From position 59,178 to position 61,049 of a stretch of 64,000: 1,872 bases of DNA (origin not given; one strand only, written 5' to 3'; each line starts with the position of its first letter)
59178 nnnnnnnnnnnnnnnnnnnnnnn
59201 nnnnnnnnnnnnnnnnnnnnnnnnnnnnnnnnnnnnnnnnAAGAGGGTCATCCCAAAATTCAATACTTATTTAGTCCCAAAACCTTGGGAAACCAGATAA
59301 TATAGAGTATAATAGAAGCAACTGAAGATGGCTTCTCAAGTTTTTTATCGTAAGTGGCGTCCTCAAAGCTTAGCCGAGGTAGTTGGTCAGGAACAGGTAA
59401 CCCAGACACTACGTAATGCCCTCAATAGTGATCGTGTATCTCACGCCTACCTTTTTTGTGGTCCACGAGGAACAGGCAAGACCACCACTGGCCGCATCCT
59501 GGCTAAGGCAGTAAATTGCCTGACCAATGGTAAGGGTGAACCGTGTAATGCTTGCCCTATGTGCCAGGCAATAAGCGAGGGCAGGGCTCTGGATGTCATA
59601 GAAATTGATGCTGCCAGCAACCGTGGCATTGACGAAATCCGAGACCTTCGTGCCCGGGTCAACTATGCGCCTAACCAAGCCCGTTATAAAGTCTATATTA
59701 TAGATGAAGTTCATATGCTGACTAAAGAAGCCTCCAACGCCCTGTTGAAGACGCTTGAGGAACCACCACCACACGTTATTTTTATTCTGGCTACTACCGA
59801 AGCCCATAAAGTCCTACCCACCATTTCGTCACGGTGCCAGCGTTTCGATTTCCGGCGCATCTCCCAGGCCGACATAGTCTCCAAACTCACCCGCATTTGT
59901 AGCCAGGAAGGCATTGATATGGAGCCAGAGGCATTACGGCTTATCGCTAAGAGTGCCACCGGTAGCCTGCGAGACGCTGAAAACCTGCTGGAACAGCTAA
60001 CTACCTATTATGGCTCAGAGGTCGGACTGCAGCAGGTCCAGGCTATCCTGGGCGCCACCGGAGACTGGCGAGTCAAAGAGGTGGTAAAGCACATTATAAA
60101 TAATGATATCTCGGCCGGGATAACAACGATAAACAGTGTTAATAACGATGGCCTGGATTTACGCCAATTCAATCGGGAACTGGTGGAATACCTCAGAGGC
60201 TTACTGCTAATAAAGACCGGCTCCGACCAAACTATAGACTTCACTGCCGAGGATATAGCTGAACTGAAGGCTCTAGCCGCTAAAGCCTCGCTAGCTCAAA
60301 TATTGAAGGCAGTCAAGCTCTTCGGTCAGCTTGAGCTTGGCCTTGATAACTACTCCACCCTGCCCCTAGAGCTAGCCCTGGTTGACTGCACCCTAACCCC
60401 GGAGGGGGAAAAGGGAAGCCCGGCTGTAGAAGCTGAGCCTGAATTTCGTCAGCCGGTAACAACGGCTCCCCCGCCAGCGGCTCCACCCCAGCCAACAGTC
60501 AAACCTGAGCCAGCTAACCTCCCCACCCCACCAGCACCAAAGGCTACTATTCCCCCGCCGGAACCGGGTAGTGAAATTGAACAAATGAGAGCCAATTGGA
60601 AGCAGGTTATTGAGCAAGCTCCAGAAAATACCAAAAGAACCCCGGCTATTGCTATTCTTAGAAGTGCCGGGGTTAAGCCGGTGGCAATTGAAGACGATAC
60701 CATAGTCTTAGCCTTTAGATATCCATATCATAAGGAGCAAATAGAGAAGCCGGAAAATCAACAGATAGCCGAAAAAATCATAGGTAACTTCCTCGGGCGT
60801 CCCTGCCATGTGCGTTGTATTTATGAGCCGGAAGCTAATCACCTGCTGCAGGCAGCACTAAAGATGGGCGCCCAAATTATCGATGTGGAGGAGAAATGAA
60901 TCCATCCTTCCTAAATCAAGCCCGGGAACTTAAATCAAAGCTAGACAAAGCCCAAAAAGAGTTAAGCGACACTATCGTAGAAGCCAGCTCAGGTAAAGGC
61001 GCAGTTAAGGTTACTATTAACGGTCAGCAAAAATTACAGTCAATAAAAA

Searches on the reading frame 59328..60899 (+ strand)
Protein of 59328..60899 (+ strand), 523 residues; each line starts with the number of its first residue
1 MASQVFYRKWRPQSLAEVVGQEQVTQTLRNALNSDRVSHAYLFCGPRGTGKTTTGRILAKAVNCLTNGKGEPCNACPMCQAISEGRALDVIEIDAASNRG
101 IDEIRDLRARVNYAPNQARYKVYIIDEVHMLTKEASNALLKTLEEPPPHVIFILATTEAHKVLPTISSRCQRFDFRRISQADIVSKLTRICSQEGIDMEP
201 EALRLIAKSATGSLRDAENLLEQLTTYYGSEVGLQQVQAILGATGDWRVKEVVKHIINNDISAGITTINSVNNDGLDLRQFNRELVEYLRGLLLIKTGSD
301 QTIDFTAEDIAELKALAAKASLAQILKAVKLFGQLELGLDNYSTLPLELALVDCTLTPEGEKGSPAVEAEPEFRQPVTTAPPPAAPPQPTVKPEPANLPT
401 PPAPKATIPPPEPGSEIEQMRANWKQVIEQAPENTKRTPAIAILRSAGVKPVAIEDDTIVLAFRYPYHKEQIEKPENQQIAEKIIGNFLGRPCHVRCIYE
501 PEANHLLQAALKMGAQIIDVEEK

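Call 81: search_protein_families(library=pfam, max_evalue=0.00001, proteins=[window:59328-60899:+])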
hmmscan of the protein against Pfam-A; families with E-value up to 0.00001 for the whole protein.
window:59328-60899:+ (523 aa): 6 families
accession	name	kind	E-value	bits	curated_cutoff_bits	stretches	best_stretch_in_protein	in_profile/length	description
PF13177.12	DNA_pol3_delta2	-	1.2e-49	168.8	27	1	20-178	1-160/161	DNA polymerase III, delta subunit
PF00004.35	AAA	-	5.3e-13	50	21.2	1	42-174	2-124/131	ATPase family associated with various cellular activities (AAA)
PF22608.2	DNAX_ATPase_lid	-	5.4e-13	48.9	27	1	183-223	2-42/49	DNA polymerase III clamp loader subunit, ATPase lid domain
PF12169.13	DNA_pol3_gamma3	-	5.9e-11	42.8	24.4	1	233-325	2-96/143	DNA polymerase III subunits gamma and tau domain III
PF05496.18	RuvB_N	-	8.3e-08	32.6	27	0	11-64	2-59/159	Holliday junction DNA helicase RuvB P-loop domain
PF13401.12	AAA_22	-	2.6e-06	28.2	27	0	41-162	8-129/130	AAA domain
